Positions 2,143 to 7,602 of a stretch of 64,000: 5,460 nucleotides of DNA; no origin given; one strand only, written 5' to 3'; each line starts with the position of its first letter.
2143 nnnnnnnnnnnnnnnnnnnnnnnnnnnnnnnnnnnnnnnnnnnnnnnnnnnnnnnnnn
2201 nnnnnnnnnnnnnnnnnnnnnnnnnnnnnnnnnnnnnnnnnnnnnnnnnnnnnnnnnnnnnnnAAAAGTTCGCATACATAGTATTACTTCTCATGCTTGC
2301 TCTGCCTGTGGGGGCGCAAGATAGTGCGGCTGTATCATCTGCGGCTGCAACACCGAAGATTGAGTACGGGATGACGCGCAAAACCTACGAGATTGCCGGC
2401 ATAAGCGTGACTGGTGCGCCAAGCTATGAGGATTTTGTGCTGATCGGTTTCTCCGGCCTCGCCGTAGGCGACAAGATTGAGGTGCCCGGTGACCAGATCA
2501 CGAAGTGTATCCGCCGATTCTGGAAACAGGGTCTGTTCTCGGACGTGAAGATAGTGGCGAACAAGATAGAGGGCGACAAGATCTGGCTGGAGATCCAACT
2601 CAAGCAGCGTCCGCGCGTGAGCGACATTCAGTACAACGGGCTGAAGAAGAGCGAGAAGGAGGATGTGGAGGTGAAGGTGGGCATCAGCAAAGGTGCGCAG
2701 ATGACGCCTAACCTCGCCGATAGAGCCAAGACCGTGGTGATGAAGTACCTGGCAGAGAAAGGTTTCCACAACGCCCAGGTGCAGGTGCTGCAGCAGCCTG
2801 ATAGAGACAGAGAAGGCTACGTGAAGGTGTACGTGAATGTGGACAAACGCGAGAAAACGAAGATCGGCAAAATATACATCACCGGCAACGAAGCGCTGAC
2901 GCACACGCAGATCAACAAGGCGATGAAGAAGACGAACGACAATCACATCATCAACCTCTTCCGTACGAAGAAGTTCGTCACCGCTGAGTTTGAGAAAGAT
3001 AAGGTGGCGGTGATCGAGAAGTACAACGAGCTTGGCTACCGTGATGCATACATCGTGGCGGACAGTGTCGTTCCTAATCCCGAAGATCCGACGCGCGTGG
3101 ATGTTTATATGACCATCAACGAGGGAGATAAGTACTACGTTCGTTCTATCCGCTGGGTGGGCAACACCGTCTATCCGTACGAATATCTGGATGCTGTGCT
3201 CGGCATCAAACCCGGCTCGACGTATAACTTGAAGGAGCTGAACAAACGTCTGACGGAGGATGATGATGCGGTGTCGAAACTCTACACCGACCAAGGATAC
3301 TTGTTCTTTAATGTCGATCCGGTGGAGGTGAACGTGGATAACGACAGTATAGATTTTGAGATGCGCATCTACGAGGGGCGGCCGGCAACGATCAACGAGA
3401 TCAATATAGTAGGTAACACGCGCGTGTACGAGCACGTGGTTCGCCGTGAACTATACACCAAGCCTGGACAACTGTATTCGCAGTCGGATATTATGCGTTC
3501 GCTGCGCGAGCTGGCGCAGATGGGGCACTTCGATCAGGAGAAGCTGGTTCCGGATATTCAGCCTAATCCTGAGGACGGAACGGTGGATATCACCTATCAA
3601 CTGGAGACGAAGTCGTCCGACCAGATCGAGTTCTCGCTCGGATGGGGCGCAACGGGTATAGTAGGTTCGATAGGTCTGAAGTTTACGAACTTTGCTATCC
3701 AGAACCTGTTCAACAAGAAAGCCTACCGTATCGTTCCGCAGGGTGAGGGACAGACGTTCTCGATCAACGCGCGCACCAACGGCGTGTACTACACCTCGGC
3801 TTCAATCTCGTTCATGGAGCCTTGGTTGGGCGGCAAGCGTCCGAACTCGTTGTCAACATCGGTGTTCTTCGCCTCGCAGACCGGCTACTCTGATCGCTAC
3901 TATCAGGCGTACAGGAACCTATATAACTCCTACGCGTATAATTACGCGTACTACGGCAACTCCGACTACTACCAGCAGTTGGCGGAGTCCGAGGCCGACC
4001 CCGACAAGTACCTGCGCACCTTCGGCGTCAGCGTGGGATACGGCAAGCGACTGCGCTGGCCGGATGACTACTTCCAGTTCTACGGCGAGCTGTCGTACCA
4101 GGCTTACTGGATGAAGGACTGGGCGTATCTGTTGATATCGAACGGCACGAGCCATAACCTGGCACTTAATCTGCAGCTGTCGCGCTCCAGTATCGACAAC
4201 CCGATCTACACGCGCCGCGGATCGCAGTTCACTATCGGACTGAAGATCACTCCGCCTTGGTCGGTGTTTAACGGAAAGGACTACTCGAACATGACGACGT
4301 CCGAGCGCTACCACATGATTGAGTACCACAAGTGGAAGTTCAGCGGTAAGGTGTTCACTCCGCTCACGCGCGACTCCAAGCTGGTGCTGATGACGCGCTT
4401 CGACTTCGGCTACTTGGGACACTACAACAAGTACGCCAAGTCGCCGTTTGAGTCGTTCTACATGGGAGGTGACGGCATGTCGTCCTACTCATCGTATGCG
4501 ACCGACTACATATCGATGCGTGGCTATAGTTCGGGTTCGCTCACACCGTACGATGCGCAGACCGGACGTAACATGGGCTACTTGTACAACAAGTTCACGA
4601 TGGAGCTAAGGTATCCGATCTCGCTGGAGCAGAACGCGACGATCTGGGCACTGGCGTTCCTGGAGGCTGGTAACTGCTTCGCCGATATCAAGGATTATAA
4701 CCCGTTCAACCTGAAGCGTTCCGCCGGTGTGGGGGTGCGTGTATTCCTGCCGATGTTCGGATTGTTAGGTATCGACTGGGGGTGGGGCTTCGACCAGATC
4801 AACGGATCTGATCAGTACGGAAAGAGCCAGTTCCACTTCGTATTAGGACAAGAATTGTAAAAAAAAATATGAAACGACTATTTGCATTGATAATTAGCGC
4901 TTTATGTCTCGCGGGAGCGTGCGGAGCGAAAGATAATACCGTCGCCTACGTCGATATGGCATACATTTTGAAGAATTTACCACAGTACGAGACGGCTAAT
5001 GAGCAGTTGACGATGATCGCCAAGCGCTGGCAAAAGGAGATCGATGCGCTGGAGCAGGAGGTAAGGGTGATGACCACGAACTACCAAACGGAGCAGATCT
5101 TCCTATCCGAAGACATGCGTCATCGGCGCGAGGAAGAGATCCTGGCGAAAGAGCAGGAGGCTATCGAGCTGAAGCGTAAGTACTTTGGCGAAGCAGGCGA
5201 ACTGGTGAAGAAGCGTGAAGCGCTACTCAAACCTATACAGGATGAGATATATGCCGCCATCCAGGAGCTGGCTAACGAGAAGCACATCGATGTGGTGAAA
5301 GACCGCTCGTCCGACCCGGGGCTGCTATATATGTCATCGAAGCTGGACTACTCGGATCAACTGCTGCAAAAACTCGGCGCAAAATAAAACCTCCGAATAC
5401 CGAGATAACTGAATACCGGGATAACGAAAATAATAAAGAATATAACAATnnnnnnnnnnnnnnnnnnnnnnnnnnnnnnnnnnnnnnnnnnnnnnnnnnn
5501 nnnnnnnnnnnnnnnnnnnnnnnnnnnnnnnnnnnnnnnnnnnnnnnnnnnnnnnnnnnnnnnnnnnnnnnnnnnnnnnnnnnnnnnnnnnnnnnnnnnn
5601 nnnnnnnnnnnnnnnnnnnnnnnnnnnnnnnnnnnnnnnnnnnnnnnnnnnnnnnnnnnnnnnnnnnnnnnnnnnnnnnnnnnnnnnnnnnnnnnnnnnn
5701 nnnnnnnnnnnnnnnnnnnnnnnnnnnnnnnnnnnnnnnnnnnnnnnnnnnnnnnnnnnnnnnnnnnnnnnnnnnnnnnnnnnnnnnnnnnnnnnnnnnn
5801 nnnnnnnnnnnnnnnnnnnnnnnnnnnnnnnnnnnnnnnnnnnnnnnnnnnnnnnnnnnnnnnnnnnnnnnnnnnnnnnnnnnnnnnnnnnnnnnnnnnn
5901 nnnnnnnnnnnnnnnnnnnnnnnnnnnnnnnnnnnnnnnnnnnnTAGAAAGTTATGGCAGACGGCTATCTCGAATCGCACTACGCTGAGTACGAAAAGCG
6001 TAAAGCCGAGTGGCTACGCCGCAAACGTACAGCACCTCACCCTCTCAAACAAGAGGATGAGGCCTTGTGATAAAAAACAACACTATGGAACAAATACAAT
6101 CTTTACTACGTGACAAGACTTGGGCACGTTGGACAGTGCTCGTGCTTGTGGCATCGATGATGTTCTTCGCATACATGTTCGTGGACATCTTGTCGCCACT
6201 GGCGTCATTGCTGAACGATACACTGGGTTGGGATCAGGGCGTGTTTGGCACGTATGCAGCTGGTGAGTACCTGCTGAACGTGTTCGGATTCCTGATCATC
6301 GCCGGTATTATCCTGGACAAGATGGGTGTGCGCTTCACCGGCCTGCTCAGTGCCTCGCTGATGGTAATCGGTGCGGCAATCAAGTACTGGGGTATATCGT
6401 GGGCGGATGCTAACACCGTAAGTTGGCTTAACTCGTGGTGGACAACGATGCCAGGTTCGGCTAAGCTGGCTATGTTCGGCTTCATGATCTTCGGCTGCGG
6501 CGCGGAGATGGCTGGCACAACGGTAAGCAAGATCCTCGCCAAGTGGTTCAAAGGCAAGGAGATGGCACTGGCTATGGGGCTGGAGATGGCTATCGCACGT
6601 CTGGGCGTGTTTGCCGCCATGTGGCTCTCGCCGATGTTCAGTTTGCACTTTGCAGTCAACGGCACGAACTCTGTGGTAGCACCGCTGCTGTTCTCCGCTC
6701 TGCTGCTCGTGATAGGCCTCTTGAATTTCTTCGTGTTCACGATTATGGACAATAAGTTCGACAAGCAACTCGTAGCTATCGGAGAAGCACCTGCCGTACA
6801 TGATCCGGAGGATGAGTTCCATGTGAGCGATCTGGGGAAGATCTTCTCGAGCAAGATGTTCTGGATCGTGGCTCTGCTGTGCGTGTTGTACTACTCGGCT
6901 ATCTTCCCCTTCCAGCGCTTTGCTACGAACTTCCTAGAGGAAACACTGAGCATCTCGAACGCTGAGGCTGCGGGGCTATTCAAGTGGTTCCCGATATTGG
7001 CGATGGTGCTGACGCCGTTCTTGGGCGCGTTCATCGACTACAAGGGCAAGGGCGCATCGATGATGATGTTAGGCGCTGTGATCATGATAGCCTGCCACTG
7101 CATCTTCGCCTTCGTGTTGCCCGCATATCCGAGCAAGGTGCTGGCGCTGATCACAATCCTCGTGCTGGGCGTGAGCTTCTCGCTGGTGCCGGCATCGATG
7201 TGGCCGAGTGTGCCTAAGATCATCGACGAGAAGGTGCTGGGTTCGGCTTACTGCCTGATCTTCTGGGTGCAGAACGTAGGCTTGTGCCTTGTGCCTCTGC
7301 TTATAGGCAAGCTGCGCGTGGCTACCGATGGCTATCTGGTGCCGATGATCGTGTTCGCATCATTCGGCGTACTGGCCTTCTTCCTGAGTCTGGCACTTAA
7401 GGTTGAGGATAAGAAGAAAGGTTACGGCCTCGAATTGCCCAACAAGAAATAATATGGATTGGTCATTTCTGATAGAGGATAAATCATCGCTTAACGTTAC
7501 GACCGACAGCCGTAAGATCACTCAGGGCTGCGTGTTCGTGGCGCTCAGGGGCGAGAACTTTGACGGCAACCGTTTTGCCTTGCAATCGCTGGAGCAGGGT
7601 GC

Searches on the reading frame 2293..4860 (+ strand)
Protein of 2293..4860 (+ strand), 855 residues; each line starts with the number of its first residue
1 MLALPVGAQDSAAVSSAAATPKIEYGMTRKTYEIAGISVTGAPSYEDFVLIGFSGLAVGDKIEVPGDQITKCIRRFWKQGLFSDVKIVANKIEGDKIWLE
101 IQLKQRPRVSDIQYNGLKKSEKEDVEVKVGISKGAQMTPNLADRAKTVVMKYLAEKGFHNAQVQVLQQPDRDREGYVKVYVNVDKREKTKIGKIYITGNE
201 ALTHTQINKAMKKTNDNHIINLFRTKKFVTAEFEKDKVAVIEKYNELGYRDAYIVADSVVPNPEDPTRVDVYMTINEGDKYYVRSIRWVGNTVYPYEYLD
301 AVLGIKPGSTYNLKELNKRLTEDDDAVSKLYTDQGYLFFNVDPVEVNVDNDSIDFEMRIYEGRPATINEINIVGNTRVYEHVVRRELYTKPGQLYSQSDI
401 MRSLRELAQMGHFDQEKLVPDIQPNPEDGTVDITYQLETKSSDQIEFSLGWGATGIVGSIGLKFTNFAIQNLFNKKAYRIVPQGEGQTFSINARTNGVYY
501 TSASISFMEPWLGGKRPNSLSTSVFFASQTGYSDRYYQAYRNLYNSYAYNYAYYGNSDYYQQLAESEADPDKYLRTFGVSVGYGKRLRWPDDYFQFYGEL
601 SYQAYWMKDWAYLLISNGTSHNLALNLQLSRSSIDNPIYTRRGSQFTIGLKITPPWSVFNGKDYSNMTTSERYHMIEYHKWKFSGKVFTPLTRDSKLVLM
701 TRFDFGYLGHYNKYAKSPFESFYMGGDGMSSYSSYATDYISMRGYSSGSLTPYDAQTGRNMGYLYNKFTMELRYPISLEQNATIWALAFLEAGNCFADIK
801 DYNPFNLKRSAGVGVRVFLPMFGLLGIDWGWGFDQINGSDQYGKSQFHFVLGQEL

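Call 77: search_protein_families(library=pfam, proteins=[window:2293-4860:+], max_evalue=0.0001)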
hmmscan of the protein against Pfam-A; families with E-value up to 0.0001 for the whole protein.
window:2293-4860:+ (855 aa): 3 families
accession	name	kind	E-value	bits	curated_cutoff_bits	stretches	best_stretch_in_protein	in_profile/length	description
PF07244.20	POTRA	-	2.8e-46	156.5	21.3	4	366-438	2-77/79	Surface antigen variable number repeat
PF01103.29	Omp85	-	5.2e-32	112.1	24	1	484-854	4-324/325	Omp85 superfamily domain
PF08479.16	POTRA_2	-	7.5e-05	22.9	24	0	283-342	3-58/76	POTRA domain, ShlB-type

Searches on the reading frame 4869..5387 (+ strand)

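Call 77: search_protein_families(library=pfam, proteins=[window:4869-5387:+], max_evalue=0.0001)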
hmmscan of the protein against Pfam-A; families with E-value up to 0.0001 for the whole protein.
window:4869-5387:+ (172 aa): 1 family
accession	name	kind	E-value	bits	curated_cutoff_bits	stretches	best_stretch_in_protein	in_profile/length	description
PF03938.19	OmpH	-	2.5e-30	106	32.4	1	25-169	2-141/141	Outer membrane protein (OmpH-like)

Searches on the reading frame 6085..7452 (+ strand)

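Call 77: search_protein_families(library=pfam, proteins=[window:6085-7452:+], max_evalue=0.0001)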
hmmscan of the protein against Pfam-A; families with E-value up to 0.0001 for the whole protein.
window:6085-7452:+ (455 aa): 1 family
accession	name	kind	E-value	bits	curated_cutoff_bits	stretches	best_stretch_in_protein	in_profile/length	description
PF07690.21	MFS_1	-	1.4e-28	100.3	33.4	2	23-404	2-347/347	Major Facilitator Superfamily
